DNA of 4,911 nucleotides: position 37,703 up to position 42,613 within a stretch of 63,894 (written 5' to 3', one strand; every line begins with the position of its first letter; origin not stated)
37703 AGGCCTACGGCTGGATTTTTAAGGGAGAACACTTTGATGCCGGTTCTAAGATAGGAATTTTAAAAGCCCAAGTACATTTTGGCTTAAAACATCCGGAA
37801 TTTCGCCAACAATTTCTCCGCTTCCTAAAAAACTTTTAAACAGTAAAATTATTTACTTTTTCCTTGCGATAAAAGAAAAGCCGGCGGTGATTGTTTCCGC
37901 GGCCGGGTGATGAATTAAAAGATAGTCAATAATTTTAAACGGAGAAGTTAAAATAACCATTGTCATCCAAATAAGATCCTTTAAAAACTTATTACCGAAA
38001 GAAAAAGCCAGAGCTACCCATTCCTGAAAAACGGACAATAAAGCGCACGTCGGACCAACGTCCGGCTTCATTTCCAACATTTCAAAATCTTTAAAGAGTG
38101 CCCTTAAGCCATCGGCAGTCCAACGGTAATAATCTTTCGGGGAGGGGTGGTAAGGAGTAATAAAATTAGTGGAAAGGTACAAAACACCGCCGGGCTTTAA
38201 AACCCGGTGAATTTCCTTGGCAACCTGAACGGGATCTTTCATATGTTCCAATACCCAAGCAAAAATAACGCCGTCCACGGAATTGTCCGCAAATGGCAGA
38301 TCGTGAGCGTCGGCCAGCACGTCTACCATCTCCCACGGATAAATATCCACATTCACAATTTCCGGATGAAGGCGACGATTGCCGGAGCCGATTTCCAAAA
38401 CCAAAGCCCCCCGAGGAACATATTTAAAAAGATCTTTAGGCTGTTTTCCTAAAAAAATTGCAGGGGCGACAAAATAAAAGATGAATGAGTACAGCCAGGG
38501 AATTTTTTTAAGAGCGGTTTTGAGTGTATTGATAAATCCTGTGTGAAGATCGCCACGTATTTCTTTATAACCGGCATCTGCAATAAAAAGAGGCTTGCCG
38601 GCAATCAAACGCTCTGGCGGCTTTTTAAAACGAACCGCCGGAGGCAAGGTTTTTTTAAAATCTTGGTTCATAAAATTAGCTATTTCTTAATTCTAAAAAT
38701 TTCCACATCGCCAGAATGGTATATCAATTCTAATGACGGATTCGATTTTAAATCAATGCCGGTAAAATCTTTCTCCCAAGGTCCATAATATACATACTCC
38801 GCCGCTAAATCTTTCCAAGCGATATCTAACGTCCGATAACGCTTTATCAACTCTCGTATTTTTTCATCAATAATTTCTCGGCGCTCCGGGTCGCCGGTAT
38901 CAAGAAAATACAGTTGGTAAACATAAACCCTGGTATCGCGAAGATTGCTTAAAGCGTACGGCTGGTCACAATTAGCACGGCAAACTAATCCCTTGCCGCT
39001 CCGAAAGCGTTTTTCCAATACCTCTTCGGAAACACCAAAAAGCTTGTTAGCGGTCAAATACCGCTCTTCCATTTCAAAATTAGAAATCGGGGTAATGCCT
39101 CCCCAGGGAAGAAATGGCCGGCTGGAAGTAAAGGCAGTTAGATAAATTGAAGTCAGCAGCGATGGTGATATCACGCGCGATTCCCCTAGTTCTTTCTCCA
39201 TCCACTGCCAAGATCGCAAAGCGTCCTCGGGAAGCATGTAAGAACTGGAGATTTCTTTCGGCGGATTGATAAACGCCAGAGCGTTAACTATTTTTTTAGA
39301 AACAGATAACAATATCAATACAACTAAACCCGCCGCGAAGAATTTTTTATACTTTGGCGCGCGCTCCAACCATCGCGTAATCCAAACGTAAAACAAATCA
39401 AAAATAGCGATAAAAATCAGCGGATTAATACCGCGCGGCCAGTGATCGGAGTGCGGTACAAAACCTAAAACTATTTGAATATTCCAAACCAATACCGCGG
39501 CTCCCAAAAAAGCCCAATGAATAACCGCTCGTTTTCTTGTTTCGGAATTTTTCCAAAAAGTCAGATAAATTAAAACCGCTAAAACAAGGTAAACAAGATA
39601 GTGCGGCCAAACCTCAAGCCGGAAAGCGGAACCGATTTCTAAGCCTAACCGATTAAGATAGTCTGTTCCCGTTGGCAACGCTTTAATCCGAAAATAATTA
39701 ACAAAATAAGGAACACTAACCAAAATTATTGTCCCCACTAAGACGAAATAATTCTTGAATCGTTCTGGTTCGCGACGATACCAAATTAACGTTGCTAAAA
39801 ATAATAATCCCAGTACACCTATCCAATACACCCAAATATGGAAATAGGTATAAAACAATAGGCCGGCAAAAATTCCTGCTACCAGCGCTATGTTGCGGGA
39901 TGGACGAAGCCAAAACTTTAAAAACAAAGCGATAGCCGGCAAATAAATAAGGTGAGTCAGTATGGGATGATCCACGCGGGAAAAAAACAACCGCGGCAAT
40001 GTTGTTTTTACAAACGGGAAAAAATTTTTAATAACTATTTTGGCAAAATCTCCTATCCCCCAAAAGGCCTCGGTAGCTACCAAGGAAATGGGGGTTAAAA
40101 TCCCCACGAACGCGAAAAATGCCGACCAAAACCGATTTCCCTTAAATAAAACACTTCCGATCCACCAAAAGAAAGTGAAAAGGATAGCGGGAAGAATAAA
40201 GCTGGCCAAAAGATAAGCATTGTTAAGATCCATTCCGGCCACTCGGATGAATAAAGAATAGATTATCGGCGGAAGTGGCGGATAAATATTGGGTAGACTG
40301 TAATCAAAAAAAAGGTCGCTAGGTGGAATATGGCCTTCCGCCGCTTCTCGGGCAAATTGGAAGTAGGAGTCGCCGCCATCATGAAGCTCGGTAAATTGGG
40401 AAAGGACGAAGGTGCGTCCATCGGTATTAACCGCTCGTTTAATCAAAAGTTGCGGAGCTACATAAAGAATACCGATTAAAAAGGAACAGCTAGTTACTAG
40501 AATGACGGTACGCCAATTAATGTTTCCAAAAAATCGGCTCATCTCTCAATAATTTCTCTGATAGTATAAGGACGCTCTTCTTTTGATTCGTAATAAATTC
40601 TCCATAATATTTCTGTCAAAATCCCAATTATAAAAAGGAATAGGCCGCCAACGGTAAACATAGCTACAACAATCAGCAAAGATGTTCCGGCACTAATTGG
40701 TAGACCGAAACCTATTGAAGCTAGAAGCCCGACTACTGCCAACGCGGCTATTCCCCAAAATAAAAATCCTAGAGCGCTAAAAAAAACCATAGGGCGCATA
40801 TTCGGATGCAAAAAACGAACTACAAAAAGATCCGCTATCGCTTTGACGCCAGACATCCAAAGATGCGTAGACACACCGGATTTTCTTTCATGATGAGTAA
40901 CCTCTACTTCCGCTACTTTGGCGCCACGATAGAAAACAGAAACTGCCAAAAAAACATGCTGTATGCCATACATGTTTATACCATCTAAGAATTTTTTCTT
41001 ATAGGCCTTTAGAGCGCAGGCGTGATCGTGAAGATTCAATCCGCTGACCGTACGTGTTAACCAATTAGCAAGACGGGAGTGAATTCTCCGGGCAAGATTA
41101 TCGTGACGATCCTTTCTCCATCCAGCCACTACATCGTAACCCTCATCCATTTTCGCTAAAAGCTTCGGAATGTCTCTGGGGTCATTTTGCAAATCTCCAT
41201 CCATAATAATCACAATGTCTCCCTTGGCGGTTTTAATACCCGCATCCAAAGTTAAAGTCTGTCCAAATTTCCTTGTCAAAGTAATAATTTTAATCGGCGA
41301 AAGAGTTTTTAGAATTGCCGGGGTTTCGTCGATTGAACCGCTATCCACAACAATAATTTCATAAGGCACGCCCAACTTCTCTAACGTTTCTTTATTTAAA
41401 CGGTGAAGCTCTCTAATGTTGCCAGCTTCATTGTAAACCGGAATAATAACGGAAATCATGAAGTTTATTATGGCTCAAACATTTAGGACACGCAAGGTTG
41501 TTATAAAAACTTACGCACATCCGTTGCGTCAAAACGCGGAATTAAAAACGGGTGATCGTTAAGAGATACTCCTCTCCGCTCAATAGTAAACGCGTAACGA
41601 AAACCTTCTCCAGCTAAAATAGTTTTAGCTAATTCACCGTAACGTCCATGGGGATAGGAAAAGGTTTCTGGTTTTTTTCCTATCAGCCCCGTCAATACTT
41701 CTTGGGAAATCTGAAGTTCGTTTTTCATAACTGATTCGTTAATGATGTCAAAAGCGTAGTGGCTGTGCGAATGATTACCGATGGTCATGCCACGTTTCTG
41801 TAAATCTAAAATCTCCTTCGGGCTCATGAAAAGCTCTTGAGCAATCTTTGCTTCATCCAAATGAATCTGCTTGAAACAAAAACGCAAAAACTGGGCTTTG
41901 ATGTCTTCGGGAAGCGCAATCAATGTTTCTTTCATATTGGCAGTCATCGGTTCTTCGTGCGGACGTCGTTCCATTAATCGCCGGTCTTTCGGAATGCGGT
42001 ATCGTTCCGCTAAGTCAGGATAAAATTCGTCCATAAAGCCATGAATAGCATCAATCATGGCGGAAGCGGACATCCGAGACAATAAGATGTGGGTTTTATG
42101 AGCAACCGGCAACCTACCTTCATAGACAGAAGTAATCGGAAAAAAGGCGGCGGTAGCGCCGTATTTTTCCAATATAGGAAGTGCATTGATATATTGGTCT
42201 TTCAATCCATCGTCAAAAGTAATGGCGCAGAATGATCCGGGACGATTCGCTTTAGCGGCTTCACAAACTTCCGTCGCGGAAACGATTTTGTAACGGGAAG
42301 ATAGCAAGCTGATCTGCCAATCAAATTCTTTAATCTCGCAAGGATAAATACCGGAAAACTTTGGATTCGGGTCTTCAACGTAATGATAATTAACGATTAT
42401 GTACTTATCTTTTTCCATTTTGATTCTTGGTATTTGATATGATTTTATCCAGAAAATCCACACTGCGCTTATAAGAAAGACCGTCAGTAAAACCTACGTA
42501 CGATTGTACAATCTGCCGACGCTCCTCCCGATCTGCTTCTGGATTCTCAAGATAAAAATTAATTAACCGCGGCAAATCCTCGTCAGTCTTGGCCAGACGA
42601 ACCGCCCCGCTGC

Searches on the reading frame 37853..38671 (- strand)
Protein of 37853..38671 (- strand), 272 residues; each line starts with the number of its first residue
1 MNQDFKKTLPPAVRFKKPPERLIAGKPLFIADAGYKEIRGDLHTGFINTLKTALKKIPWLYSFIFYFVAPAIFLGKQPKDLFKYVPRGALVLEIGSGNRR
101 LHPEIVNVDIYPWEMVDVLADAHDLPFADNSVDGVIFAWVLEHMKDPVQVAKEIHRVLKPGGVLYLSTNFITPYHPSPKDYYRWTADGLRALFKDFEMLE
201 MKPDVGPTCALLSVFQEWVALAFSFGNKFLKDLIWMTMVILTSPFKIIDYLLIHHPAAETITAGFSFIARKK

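Call 17: search_protein_families(library=pfam, proteins=[window:37853-38671:-], max_evalue=0.001)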
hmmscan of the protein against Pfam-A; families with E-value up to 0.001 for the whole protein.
window:37853-38671:- (272 aa): 7 families
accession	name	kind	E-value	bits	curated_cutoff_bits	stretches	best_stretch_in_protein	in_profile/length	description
PF08241.18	Methyltransf_11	-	3.7e-16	60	21.2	1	118-166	47-95/95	Methyltransferase domain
PF13649.12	Methyltransf_25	-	4.6e-09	37.3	27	1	118-162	51-97/97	Methyltransferase domain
PF13489.12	Methyltransf_23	-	4.7e-09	36.6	27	1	80-184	15-132/164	Methyltransferase domain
PF13847.12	Methyltransf_31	-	5.4e-08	33.1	27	1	120-167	61-110/145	Methyltransferase domain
PF01209.24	Ubie_methyltran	-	3.9e-07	30.1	20.1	1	118-166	103-151/233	ubiE/COQ5 methyltransferase family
PF08242.18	Methyltransf_12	-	2.7e-06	28.5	30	1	122-164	58-98/98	Methyltransferase domain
PF05148.21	Methyltransf_8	-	1.1e-05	25.9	27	1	91-166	76-156/219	Hypothetical methyltransferase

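Call 78: search_protein_families(library=ncbifam, proteins=[window:37853-38671:-], max_evalue=0.00001)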
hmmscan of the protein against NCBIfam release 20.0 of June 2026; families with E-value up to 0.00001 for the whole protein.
window:37853-38671:- (272 aa): 12 families
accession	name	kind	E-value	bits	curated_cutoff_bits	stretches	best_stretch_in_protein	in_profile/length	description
NF045667.1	MTase_DVU1556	equivalog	7.4e-11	41.9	155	1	118-167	71-120/213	DVU_1556 family methyltransferase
NF001241.0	PRK00216.1-2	equivalog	2.3e-08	34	327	1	115-177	96-157/231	demethylmenaquinone methyltransferase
TIGR01934.1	MenG_MenH_UbiE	subfamily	4.3e-08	32.7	158.35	1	118-166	93-141/223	ubiquinone/menaquinone biosynthesis methyltransferase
NF001243.0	PRK00216.1-4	equivalog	2.9e-07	30.1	235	1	119-164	104-149/237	demethylmenaquinone methyltransferase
NF047649.1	MTase_UXPK_star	exception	3.1e-07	29.7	460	1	119-171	134-186/283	methyltransferase/UXPK-star double selenoprotein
NF001240.0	PRK00216.1-1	equivalog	5.5e-07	28.9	378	1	117-172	119-173/251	bifunctional demethylmenaquinone methyltransferase/2-methoxy-6-polyprenyl-1,4-benzoquinol methylase UbiE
NF052510.1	methyltran_MpqE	exception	9.3e-07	28.5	335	1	118-184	103-168/234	methyl-plastoquinone biosynthesis methyltransferase MpqE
NF001244.0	PRK00216.1-5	equivalog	1.2e-06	28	216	1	119-166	106-153/236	bifunctional demethylmenaquinone methyltransferase/2-methoxy-6-polyprenyl-1,4-benzoquinol methylase UbiE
TIGR02752.1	MenG_heptapren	equivalog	1.5e-06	27.9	419.85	1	120-164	103-147/231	demethylmenaquinone methyltransferase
NF008823.0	PRK11873.1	subfamily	4e-06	26.5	263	1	121-167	136-182/272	arsenite methyltransferase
NF041537.1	ArsM_AhpD_UU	exception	8.5e-06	24.8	510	0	120-171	134-185/345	arsenite methyltransferase/AhpD domain selenoprotein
TIGR02072.1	BioC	equivalog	9.3e-06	25.6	184.95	0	118-168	84-134/244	malonyl-ACP O-methyltransferase BioC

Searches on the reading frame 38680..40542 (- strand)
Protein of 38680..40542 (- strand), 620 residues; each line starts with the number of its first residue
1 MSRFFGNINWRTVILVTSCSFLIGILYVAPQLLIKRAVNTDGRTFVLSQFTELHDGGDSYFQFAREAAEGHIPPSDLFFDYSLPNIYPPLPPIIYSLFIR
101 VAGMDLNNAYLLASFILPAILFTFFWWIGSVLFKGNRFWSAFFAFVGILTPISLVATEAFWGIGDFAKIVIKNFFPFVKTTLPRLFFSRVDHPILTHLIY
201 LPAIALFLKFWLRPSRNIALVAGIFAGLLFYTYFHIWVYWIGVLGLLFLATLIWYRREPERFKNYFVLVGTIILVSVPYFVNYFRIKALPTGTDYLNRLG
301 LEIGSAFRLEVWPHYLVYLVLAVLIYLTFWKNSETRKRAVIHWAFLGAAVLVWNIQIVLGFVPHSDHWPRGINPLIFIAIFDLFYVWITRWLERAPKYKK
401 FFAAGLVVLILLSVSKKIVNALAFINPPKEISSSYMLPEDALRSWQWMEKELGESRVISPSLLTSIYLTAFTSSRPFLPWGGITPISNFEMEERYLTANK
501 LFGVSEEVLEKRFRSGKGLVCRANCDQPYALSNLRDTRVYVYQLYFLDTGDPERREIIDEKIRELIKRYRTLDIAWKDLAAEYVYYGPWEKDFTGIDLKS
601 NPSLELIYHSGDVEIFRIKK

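Call 4: search_protein_families(library=pfam, proteins=[window:38680-40542:-], max_evalue=1)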
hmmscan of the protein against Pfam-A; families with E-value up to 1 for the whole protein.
window:38680-40542:- (620 aa): 0 families

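Call 5: search_protein_families(library=ncbifam, proteins=[window:38680-40542:-], max_evalue=1)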
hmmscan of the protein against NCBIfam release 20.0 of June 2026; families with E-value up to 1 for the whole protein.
window:38680-40542:- (620 aa): 1 family
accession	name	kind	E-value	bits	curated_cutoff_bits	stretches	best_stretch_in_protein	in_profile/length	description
NF037970.1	vanZ_1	subfamily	0.2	12.3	20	1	308-345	40-77/109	VanZ family protein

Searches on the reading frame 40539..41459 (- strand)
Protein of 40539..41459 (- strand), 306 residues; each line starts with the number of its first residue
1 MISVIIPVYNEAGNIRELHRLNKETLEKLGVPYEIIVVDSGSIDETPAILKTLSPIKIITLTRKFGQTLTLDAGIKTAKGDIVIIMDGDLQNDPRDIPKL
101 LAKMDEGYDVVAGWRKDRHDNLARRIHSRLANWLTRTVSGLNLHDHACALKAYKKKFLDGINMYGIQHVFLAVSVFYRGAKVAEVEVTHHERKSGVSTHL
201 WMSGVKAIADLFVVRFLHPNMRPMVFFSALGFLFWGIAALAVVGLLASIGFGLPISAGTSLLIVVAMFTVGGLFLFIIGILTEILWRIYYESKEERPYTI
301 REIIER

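Call 17: search_protein_families(library=pfam, proteins=[window:40539-41459:-], max_evalue=0.001)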
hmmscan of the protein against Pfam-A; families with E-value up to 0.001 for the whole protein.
window:40539-41459:- (306 aa): 2 families
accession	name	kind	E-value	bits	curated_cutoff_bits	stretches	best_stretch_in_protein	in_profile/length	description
PF00535.33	Glycos_transf_2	-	3.5e-30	105.6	23.3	1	3-158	1-164/168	Glycosyl transferase family 2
PF10111.15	Glyco_tranf_2_2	-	0.00055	20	27.3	1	3-91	1-93/276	Glycosyltransferase like family 2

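Call 32: search_solved_structures(query=window:40539-41459:-, max_evalue=0.001)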
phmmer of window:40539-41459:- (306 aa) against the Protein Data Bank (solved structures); distinct sequences matched with E-value up to 0.001: 15.
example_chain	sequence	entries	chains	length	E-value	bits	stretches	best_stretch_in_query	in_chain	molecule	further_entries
9hwj_A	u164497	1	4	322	9.7e-44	153.1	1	2-304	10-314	Undecaprenyl-phosphate 4-deoxy-4-formamido-L-arabinose transferase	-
9bhc_C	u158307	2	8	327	1.3e-42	149.4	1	2-304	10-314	Undecaprenyl-phosphate 4-deoxy-4-formamido-L-arabinose transferase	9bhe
8vxh_A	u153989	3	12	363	1.8e-42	148.9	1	2-304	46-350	Undecaprenyl-phosphate 4-deoxy-4-formamido-L-arabinose transferase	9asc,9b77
5eke_A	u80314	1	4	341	1.1e-25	93.9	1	2-300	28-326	Uncharacterized glycosyltransferase sll0501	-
9nye_A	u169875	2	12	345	4.8e-25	91.7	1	2-300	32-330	Glycosyltransferase sll0501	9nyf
5ekp_C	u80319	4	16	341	5.3e-25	91.6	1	2-300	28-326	Uncharacterized glycosyltransferase sll0501 | Glycosyltransferase sll0501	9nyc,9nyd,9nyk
5mlz_A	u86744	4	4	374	4.9e-19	72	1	2-197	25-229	Dolichol monophosphate mannose synthase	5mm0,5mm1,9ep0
6yv7_B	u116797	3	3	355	2.8e-05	26.8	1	2-96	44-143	Glycosyl transferase, family 2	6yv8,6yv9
6yv7_A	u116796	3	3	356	2.8e-05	26.8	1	2-96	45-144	Glycosyl transferase, family 2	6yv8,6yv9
6p61_A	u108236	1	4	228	0.00018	24.1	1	2-112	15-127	Glycosyltransferase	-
9omj_A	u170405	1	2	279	0.00053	22.6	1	2-114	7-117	Glycosyltransferase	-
9omm_A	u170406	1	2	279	0.00053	22.6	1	2-114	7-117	Glycosyltransferase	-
9omh_A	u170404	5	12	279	0.00053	22.6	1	2-114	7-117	Glycosyltransferase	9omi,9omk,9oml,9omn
7pdo_A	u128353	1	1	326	0.00069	22.3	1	2-115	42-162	Glucosyl-3-phosphoglycerate synthase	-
7p5l_A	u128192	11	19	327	0.0007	22.2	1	2-115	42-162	Glucosyl-3-phosphoglycerate synthase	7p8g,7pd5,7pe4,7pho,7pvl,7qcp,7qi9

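Call 78: search_protein_families(library=ncbifam, proteins=[window:40539-41459:-], max_evalue=0.00001)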
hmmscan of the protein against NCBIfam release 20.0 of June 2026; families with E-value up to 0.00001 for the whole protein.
window:40539-41459:- (306 aa): 12 families
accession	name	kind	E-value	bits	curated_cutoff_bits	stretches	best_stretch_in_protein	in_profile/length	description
NF007986.1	PRK10714.1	equivalog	1.5e-47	162.2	529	1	2-305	8-313/316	undecaprenyl-phosphate 4-deoxy-4-formamido-L-arabinose transferase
NF047588.1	GlcsyltransPgfSStrep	equivalog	9.4e-36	123.6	500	1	2-301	3-303/308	glycosyltransferase PgfS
TIGR04182.1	glyco_TIGR04182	equivalog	1.3e-20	74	325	1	2-291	2-288/293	S-layer glycoprotein N-glycosyltransferase AglJ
NF041391.1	DPhHxTase_Halo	equivalog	1.5e-13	50.3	375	1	33-210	25-203/213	dolichyl-phosphate hexose transferase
TIGR04283.1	glyco_like_mftF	equivalog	2.7e-13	50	182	1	2-136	1-130/221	TIGR04283 family arsenosugar biosynthesis glycosyltransferase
NF058614.1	PPMAGASynPpgS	equivalog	4.9e-12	45.7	370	1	4-213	4-221/226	polyprenyl-phospho-N-acetylgalactosaminyl synthase PpgS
TIGR03937.1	PgaC_IcaA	equivalog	1.9e-11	43.6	422.3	1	1-107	46-153/407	poly-beta-1,6-N-acetyl-D-glucosamine synthase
NF041875.1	EPS_EpsD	equivalog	1.1e-10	41.5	370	1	2-110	1-110/325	exopolysaccharide biosynthesis glycosyltransferase EpsD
TIGR03965.1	mycofact_glyco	equivalog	1.9e-09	36.9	280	1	2-107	76-182/467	mycofactocin biosynthesis glycosyltransferase MftF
NF010496.0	PRK13915.1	equivalog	9.3e-09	34.8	262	1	2-102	33-140/307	glucosyl-3-phosphoglycerate synthase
NF047683.1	TeichurnBiosyTuaG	equivalog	2.2e-06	27.5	400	1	2-105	8-112/252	teichuronic acid biosynthesis protein TuaG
NF007482.0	PRK10073.1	equivalog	2.8e-06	26.6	423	1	2-102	8-108/334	glycosyltransferase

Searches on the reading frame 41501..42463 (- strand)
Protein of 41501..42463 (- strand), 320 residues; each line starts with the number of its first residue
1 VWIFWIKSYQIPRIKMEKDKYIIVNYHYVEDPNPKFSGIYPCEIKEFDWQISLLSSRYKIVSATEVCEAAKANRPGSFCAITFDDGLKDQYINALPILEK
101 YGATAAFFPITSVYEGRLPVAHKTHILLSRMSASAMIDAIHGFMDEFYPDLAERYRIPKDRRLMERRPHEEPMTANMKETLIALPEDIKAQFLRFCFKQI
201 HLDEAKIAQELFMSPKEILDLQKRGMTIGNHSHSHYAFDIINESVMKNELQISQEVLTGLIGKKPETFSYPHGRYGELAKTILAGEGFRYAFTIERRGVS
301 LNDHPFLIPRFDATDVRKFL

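Call 17: search_protein_families(library=pfam, proteins=[window:41501-42463:-], max_evalue=0.001)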
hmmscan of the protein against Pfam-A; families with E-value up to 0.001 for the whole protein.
window:41501-42463:- (320 aa): 1 family
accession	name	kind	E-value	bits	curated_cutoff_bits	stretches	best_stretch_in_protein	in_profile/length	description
PF01522.26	Polysacc_deac_1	-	5.7e-22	78.4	23.1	2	210-290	47-123/124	Polysaccharide deacetylase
